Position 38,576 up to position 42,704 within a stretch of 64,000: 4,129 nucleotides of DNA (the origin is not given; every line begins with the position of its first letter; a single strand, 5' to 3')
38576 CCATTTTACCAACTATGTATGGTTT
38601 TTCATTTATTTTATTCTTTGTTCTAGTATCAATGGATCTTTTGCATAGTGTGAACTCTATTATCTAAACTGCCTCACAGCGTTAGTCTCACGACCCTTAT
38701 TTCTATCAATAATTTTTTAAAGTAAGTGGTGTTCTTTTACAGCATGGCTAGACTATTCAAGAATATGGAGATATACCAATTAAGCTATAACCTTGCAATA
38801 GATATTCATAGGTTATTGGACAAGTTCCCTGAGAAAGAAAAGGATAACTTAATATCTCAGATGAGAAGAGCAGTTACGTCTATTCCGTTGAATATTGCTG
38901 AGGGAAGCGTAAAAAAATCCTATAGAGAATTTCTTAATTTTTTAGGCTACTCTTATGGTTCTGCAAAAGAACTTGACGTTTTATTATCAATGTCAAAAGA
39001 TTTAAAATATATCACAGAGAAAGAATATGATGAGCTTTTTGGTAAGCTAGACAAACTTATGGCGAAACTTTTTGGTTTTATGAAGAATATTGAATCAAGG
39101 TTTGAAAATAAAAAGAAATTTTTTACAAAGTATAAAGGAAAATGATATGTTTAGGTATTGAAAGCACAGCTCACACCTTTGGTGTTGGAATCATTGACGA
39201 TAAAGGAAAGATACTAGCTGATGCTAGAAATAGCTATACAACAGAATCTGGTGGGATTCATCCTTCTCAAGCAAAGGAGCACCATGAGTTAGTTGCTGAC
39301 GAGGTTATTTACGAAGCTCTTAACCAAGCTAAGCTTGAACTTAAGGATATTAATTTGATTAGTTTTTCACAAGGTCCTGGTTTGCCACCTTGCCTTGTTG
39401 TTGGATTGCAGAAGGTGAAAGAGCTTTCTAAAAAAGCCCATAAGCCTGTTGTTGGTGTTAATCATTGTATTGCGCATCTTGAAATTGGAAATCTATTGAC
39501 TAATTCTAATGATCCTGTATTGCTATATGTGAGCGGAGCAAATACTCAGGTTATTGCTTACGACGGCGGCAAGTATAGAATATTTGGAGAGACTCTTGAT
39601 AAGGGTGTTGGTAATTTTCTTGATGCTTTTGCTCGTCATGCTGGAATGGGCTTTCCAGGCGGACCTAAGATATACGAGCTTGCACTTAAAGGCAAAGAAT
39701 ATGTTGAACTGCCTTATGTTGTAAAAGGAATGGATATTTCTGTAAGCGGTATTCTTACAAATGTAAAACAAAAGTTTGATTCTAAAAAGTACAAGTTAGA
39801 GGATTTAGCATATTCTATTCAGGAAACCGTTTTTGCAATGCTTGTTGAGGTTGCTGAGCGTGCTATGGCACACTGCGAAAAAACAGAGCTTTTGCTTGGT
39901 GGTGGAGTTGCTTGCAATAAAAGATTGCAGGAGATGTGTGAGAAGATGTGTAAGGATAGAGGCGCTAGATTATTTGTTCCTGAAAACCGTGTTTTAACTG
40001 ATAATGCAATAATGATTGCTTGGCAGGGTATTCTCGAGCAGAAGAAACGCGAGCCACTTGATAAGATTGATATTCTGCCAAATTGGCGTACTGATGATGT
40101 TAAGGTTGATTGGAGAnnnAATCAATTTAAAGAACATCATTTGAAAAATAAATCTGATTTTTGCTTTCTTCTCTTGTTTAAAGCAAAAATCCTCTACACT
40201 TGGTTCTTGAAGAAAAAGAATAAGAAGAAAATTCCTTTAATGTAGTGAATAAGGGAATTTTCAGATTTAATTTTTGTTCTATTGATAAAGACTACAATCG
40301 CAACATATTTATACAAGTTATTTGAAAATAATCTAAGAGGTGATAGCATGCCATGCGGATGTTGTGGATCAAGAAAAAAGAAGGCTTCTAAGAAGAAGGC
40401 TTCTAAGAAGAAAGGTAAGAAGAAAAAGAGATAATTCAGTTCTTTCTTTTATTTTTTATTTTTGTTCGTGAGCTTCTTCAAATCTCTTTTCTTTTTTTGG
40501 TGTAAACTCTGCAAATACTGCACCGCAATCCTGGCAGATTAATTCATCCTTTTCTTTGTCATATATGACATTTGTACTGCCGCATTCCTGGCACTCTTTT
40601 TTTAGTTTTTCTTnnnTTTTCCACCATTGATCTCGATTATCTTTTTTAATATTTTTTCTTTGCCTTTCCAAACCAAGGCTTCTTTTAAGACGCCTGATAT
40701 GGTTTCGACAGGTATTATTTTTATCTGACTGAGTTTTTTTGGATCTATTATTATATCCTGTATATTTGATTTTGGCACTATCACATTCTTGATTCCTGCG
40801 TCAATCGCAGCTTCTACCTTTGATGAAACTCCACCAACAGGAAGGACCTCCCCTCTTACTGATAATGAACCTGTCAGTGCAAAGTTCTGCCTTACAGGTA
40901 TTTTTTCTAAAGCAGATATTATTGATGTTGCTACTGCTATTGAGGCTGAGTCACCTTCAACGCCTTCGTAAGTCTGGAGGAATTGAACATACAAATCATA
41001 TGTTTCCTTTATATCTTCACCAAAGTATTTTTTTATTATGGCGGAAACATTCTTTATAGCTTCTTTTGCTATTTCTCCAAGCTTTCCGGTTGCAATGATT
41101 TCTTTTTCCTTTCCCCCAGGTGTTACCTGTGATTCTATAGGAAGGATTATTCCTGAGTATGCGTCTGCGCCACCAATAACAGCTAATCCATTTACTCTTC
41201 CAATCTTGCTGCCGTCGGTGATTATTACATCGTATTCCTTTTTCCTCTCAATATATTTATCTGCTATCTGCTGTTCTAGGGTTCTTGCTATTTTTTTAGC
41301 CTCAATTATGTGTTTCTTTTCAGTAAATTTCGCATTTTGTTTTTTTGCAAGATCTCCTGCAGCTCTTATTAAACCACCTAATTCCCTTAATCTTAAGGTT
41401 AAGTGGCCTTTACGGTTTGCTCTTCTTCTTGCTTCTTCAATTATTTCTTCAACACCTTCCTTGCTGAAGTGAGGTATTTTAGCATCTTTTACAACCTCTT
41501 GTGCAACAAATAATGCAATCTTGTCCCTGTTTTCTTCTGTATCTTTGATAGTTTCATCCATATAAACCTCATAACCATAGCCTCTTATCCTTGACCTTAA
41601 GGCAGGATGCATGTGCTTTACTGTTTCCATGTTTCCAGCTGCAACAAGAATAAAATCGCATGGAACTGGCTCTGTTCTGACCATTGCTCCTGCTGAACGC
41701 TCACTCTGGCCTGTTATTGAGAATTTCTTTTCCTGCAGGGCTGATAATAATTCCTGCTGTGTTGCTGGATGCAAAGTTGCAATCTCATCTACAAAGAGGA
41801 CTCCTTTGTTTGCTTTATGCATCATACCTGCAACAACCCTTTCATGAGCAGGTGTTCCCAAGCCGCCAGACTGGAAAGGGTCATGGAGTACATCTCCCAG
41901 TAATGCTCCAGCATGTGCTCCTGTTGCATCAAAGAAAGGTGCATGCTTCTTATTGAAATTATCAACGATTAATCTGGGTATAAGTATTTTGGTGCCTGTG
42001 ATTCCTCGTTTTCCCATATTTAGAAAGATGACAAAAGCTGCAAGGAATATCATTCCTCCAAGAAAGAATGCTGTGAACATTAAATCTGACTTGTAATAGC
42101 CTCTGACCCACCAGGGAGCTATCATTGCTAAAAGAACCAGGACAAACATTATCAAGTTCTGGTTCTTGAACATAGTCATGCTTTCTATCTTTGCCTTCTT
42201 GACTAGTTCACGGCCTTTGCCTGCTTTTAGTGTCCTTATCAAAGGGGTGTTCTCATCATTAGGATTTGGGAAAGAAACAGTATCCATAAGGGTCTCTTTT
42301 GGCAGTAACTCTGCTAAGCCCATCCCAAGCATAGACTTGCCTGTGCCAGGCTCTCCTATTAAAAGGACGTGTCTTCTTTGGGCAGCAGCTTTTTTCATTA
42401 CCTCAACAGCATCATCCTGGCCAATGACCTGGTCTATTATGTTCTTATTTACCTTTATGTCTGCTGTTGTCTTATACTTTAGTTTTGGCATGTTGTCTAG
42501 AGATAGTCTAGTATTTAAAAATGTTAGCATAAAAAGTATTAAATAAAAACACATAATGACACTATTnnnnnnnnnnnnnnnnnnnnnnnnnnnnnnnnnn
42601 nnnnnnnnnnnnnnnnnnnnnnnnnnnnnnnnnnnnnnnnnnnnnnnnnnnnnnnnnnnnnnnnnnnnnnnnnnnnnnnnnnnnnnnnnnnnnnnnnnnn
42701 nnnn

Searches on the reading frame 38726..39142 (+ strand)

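Call 67: search_protein_families(library=pfam, proteins=[window:38726-39142:+], max_evalue=0.001)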
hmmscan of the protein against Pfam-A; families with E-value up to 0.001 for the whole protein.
window:38726-39142:+ (139 aa): 1 family
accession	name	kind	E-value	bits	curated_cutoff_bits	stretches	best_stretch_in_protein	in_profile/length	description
PF05635.17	23S_rRNA_IVP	-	1.6e-32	112.3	33.8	1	12-116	1-105/106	23S rRNA-intervening sequence protein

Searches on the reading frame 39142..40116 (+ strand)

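Call 67: search_protein_families(library=pfam, proteins=[window:39142-40116:+], max_evalue=0.001)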
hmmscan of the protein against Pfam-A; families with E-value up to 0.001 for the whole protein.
window:39142-40116:+ (325 aa): 2 families
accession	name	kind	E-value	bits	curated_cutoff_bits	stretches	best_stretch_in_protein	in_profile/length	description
PF00814.31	TsaD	-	8e-80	268.8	24.8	1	24-294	2-264/264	tRNA N6-adenosine threonylcarbamoyltransferase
PF22521.2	HypF_C_2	-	9.2e-10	39.1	27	1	179-290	125-237/241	Carbamoyltransferase, Kae1-like Domain, second subdomain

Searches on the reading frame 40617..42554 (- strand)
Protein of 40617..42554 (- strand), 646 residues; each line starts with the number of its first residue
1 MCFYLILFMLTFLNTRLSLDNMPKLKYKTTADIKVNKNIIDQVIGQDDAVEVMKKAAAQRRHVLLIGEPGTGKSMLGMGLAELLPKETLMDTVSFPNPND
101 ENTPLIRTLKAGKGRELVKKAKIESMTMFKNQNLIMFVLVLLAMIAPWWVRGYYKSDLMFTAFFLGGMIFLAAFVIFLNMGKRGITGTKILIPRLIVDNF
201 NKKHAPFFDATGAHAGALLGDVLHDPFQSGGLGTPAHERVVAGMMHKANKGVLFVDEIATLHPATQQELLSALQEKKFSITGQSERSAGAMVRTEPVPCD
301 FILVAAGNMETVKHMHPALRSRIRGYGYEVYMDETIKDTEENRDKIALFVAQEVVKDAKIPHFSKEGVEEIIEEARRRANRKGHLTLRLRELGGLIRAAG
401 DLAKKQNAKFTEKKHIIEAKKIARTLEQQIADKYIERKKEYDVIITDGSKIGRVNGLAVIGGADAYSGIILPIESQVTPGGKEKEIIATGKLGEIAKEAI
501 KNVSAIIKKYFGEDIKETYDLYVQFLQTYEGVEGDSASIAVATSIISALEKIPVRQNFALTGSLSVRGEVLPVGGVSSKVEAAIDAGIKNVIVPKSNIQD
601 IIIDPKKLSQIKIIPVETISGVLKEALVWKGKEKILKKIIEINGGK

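Call 67: search_protein_families(library=pfam, proteins=[window:40617-42554:-], max_evalue=0.001)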
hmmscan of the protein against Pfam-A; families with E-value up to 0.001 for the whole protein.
window:40617-42554:- (646 aa): 17 families
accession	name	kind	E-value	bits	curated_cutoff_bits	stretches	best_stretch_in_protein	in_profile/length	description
PF05362.19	Lon_C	-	2.5e-32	112.5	21.1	1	444-628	20-204/205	Lon protease (S16) C-terminal proteolytic domain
PF00158.32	Sigma54_activat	-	1.9e-14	54.1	20.2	1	187-286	32-130/168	Sigma-54 interaction domain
PF01078.27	Mg_chelatase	-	1.2e-13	51.4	20.3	1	41-89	3-51/207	Magnesium chelatase, subunit ChlI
PF07728.20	AAA_5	-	1.5e-13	51.4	22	2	246-322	65-138/139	AAA domain (dynein-related subfamily)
PF20436.4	LonB_AAA-LID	-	4.7e-09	36.6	22.4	1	362-419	1-58/65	Archaeal LonB, AAA+ ATPase LID domain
PF20030.5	bpMoxR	-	2.2e-08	33.9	27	1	35-88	6-59/205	MoxR domain in the MoxR-vWA-beta-propeller ternary systems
PF13541.12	ChlI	-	2.9e-08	34.1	27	1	475-597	3-121/121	Subunit ChlI of Mg-chelatase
PF13401.12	AAA_22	-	4.5e-07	30.7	27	1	59-124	4-69/130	AAA domain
PF05496.18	RuvB_N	-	2e-06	28.1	27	0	40-84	6-57/159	Holliday junction DNA helicase RuvB P-loop domain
PF00004.35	AAA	-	3.5e-06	27.9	21.2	0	244-323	49-123/131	ATPase family associated with various cellular activities (AAA)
PF13654.12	AAA_32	-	4.8e-06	27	21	1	211-313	9-113/133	LonB-like, AAA domain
PF00493.29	MCM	-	7.4e-06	25.7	23.3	0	34-86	31-83/224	MCM P-loop domain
PF14532.12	Sigma54_activ_2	-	3.5e-05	24.5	25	0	244-277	64-97/138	Sigma-54 interaction domain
PF12775.13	AAA_7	-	0.00013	22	25.8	1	51-94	24-68/181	P-loop containing dynein motor region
PF13191.12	AAA_16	-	0.00032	21.7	32.6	0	52-112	15-73/167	AAA ATPase domain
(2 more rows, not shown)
